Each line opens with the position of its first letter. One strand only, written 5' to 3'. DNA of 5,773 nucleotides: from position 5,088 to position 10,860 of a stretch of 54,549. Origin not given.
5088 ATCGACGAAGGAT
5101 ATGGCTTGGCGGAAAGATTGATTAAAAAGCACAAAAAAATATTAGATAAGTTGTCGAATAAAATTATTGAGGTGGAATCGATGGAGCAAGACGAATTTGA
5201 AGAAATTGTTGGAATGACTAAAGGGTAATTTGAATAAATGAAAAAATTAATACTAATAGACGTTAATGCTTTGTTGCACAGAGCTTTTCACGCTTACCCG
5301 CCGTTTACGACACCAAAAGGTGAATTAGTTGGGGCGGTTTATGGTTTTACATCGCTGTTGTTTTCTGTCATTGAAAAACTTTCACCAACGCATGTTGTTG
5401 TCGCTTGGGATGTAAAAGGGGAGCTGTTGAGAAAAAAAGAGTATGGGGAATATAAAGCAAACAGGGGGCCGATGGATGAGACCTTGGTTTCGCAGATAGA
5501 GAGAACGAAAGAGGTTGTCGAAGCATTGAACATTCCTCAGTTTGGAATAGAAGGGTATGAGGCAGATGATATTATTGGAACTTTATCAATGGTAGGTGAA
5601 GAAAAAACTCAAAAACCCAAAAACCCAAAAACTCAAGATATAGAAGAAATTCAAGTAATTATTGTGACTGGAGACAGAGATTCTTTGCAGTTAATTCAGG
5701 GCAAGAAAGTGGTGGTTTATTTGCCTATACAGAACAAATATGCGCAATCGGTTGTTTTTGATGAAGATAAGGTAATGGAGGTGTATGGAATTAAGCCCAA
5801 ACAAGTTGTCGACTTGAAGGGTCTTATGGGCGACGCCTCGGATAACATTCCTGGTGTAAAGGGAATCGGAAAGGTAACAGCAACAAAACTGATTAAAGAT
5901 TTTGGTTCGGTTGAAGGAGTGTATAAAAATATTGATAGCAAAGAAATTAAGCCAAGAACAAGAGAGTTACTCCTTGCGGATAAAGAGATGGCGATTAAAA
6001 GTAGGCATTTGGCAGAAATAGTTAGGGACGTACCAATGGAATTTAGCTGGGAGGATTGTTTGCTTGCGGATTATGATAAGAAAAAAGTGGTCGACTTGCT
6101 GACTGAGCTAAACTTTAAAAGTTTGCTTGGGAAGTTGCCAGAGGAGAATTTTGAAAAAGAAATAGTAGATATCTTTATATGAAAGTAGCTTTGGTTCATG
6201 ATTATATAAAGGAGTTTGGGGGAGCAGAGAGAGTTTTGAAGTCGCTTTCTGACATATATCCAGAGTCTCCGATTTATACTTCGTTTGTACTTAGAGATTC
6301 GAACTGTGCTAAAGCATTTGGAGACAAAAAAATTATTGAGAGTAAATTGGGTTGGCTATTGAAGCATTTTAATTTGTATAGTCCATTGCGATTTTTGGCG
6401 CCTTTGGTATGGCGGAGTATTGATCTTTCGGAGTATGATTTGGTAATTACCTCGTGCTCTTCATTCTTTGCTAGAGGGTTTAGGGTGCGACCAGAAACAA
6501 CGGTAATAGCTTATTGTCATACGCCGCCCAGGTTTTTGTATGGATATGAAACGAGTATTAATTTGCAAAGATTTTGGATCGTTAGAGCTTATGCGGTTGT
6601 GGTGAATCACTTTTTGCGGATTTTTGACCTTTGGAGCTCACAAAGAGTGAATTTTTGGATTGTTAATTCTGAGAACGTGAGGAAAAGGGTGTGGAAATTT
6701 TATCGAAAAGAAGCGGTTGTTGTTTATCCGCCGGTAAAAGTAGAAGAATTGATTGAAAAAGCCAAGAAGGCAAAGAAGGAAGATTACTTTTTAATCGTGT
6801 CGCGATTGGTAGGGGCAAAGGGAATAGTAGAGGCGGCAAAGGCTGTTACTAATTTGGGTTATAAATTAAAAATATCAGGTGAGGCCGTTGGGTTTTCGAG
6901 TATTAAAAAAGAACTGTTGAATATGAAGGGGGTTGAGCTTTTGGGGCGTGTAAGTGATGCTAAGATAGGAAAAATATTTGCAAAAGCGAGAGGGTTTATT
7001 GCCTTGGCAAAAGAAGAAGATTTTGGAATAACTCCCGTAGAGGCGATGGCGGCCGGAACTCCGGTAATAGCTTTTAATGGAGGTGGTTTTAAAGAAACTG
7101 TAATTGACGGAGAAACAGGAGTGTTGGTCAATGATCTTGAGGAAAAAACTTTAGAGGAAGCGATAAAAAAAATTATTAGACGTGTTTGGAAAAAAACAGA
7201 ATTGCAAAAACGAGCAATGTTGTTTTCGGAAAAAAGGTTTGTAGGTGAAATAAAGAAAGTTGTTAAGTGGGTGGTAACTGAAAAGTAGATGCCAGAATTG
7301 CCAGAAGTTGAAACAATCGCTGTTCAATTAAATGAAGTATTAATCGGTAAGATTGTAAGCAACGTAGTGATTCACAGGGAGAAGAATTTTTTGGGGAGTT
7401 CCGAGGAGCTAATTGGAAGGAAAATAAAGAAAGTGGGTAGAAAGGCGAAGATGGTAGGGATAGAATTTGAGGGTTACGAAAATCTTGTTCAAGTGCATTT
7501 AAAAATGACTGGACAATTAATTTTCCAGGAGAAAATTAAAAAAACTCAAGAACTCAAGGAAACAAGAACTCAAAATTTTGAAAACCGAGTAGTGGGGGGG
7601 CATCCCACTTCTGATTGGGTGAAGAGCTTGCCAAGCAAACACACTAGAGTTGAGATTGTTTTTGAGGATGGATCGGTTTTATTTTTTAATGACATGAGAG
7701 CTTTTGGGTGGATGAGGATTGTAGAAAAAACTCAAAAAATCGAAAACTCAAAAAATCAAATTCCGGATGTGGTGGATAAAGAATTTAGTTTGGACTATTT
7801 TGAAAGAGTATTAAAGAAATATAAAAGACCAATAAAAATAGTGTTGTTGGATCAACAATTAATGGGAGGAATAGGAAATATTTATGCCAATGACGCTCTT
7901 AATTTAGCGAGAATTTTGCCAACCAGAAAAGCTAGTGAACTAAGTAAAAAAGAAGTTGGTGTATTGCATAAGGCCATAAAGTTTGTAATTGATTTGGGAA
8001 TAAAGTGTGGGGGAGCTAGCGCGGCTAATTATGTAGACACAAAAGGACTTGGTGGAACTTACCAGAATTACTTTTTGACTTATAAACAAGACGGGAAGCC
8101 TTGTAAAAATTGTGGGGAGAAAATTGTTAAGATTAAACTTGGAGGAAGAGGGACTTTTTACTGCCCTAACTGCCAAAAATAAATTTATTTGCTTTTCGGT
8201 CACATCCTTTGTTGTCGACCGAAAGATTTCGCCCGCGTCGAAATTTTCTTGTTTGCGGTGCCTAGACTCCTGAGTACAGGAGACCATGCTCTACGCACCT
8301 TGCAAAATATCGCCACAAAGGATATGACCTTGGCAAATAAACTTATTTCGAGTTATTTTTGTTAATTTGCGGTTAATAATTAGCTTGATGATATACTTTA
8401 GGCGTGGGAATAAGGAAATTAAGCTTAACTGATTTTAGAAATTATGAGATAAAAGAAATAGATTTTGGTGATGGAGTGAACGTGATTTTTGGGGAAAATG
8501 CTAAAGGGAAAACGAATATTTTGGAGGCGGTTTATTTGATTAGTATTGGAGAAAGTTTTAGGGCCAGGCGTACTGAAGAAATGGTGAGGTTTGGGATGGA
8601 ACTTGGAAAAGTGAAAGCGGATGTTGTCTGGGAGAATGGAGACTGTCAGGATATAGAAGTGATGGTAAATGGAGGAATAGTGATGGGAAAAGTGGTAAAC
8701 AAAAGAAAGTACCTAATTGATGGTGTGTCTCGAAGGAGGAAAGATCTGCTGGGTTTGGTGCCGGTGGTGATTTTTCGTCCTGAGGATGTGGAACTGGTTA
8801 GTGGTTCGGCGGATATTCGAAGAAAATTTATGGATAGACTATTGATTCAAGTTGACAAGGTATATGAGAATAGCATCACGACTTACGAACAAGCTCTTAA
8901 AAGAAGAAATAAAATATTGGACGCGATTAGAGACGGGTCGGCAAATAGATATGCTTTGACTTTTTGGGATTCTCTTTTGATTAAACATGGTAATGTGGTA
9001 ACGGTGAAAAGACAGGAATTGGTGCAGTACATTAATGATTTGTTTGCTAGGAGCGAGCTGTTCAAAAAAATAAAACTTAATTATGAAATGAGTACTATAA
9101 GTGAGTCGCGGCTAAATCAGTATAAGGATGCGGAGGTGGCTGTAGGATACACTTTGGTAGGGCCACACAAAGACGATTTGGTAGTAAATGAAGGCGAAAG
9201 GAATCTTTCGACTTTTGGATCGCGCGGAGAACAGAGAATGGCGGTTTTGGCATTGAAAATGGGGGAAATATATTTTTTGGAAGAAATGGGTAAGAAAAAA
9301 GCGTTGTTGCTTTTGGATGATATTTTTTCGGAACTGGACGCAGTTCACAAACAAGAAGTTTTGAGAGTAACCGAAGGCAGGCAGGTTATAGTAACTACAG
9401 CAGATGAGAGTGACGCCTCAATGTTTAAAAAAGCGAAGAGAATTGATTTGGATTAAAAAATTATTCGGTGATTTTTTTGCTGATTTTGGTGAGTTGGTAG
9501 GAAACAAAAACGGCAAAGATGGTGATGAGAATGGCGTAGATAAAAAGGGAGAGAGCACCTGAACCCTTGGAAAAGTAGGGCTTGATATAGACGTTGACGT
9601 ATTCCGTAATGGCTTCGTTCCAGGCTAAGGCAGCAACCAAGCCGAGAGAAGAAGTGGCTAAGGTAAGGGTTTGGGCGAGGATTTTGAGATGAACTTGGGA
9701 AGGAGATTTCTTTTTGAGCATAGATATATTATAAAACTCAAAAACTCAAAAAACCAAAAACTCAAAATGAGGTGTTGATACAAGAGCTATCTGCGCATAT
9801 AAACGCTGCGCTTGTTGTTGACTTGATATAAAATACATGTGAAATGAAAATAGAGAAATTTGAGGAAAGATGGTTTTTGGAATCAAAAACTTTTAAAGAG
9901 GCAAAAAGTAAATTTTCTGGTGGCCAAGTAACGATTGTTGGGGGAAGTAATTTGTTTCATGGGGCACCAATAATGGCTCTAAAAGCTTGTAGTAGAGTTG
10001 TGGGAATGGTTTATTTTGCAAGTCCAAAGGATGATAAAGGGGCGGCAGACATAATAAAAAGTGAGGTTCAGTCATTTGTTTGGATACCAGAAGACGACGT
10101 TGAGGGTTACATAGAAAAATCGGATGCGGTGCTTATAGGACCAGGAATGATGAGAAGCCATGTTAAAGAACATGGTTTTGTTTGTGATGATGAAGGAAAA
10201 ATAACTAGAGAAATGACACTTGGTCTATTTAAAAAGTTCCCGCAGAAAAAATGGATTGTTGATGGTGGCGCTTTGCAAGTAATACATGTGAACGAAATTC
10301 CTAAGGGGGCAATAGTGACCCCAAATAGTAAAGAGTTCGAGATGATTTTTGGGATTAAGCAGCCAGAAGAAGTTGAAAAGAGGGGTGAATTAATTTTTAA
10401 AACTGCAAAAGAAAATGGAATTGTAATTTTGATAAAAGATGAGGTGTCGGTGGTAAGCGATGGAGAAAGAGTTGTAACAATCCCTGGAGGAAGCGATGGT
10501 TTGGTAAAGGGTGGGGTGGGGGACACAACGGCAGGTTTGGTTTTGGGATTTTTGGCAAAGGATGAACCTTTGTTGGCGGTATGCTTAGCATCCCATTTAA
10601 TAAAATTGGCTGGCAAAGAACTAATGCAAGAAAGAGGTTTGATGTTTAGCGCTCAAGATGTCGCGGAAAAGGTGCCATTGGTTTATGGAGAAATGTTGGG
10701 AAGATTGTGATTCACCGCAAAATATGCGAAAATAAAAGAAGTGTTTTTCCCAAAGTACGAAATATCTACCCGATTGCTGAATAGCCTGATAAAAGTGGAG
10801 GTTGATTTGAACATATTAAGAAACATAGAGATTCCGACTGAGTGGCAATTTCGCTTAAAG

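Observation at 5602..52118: Strand-polar A-rich oligo-repeat, 15 copies, 8 of them in frame inside conserved housekeeping genes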

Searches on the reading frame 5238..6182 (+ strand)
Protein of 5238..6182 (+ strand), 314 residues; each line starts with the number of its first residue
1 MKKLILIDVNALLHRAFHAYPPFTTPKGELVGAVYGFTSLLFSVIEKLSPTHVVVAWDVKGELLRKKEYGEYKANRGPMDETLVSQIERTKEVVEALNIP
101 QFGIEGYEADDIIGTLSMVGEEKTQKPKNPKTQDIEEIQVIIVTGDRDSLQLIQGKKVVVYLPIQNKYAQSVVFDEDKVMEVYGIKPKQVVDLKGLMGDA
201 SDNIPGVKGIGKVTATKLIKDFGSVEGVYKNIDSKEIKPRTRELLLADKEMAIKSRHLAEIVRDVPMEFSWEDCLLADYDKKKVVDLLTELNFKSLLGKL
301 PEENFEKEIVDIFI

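Call 27: search_protein_families(library=pfam, proteins=[window:5238-6182:+])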
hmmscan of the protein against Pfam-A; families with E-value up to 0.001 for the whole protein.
window:5238-6182:+ (314 aa): 2 families
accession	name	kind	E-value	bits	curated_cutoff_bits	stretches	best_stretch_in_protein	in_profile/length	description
PF02739.22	5_3_exonuc_N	-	1.4e-47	161.9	34.3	1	3-184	1-164/164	5'-3' exonuclease, N-terminal resolvase-like domain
PF01367.25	5_3_exonuc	-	6.2e-32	110.4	40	1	185-281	1-96/97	5'-3' exonuclease, C-terminal SAM fold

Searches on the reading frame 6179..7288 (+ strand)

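Call 27: search_protein_families(library=pfam, proteins=[window:6179-7288:+])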
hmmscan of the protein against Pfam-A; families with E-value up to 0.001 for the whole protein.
window:6179-7288:+ (369 aa): 5 families
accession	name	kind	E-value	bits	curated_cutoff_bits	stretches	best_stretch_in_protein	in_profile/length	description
PF00534.26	Glycos_transf_1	-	5.7e-27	94.8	26.4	1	189-335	3-158/172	Glycosyl transferases group 1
PF13692.12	Glyco_trans_1_4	-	2e-19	70.7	27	1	203-333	3-140/142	Glycosyl transferases group 1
PF13439.12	Glyco_transf_4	-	2.2e-07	31.5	28.5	1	14-189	2-169/170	Glycosyltransferase Family 4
PF20706.3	GT4-conflict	-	7.9e-06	25.5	26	1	168-339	162-357/385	Family 4 Glycosyltransferase in conflict systems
PF13524.12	Glyco_trans_1_2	-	0.00029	21.2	25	0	218-332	7-111/144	Glycosyl transferase-like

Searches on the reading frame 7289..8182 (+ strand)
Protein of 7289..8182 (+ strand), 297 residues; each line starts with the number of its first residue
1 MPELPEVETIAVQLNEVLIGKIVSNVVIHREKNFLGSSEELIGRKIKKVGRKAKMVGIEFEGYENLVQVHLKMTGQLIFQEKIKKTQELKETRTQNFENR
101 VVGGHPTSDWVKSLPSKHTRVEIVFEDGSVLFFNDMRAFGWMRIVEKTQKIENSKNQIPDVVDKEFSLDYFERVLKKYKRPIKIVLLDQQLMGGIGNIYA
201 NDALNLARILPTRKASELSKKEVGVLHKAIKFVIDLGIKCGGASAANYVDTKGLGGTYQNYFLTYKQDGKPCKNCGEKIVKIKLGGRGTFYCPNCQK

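Call 27: search_protein_families(library=pfam, proteins=[window:7289-8182:+])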
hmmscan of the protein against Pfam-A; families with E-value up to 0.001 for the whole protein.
window:7289-8182:+ (297 aa): 3 families
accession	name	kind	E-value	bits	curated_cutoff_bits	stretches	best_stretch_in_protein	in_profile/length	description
PF01149.29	Fapy_DNA_glyco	-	5.2e-24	85.6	25.5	1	1-142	1-117/117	Formamidopyrimidine-DNA glycosylase N-terminal domain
PF06831.19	H2TH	-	8.3e-23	80.6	34.7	1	159-244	3-88/93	Formamidopyrimidine-DNA glycosylase H2TH domain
PF06827.20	zf-FPG_IleRS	-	5.9e-11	42.4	21.3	1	269-297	1-29/30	Zinc finger found in FPG and IleRS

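Call 61: find_homologous_proteins(query=window:7289-8182:+, max_evalue=1e-40)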
Query window:7289-8182:+ (297 aa): 6796 proteins with E <= 1e-40 among 8000 candidates; the best 120 are listed.
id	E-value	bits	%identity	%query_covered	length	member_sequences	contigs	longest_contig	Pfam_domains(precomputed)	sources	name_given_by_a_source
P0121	6.2e-195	664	100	100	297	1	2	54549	PF06831.20,PF01149.30,PF06827.21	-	-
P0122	8.3e-152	522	76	100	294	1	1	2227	PF06831.20,PF01149.30,PF06827.21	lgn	-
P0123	1.2e-145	502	74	100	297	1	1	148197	PF06831.20,PF01149.30,PF06827.21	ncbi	-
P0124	1.1e-143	496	74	100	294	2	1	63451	PF06831.20,PF01149.30,PF06827.21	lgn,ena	-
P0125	7.7e-143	493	71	100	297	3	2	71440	PF06831.20,PF01149.30,PF06827.21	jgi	-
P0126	2.3e-142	491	73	100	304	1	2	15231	PF06831.20,PF01149.30,PF06827.21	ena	-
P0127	6.4e-141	487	75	100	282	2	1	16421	PF06831.20,PF01149.30,PF06827.21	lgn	-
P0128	6.4e-141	487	73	100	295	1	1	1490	PF06831.20,PF01149.30,PF06827.21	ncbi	-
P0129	1.1e-138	479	72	100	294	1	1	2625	PF06831.20,PF01149.30,PF06827.21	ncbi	-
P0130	1.6e-138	479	70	100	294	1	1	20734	PF06831.20,PF01149.30,PF06827.21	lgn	-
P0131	3.0e-138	478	73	100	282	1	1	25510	PF06831.20,PF01149.30,PF06827.21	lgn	-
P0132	6.1e-138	477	71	100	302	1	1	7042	PF06831.20,PF01149.30,PF06827.21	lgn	-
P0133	4.0e-137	474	73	100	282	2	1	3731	PF06831.20,PF01149.30,PF06827.21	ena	-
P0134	9.9e-137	473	71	100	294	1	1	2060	PF06831.20,PF01149.30,PF06827.21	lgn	-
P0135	5.9e-136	470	70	100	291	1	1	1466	PF06831.20,PF01149.30,PF06827.21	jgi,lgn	jgi:formamidopyrimidine-DNA glycosylase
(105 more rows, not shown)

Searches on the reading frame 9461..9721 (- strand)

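Call 27: search_protein_families(library=pfam, proteins=[window:9461-9721:-])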
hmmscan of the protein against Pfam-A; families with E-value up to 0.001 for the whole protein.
window:9461-9721:- (86 aa): 1 family
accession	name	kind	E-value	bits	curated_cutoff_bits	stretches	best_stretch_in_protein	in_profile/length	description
PF18898.5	DUF5654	-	3e-18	66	23.8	1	12-83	3-70/71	Family of unknown function (DUF5654)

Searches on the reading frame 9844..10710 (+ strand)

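Call 27: search_protein_families(library=pfam, proteins=[window:9844-10710:+])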
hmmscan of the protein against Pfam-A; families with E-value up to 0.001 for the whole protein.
window:9844-10710:+ (288 aa): 2 families
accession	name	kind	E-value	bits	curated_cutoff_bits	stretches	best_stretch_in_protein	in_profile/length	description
PF01256.23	Carb_kinase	-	5.8e-29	101.7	27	1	29-278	1-241/242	NAD(P)H-hydrate dehydratase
PF02110.20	HK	-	0.00024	21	27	1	182-263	142-225/247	Hydroxyethylthiazole kinase family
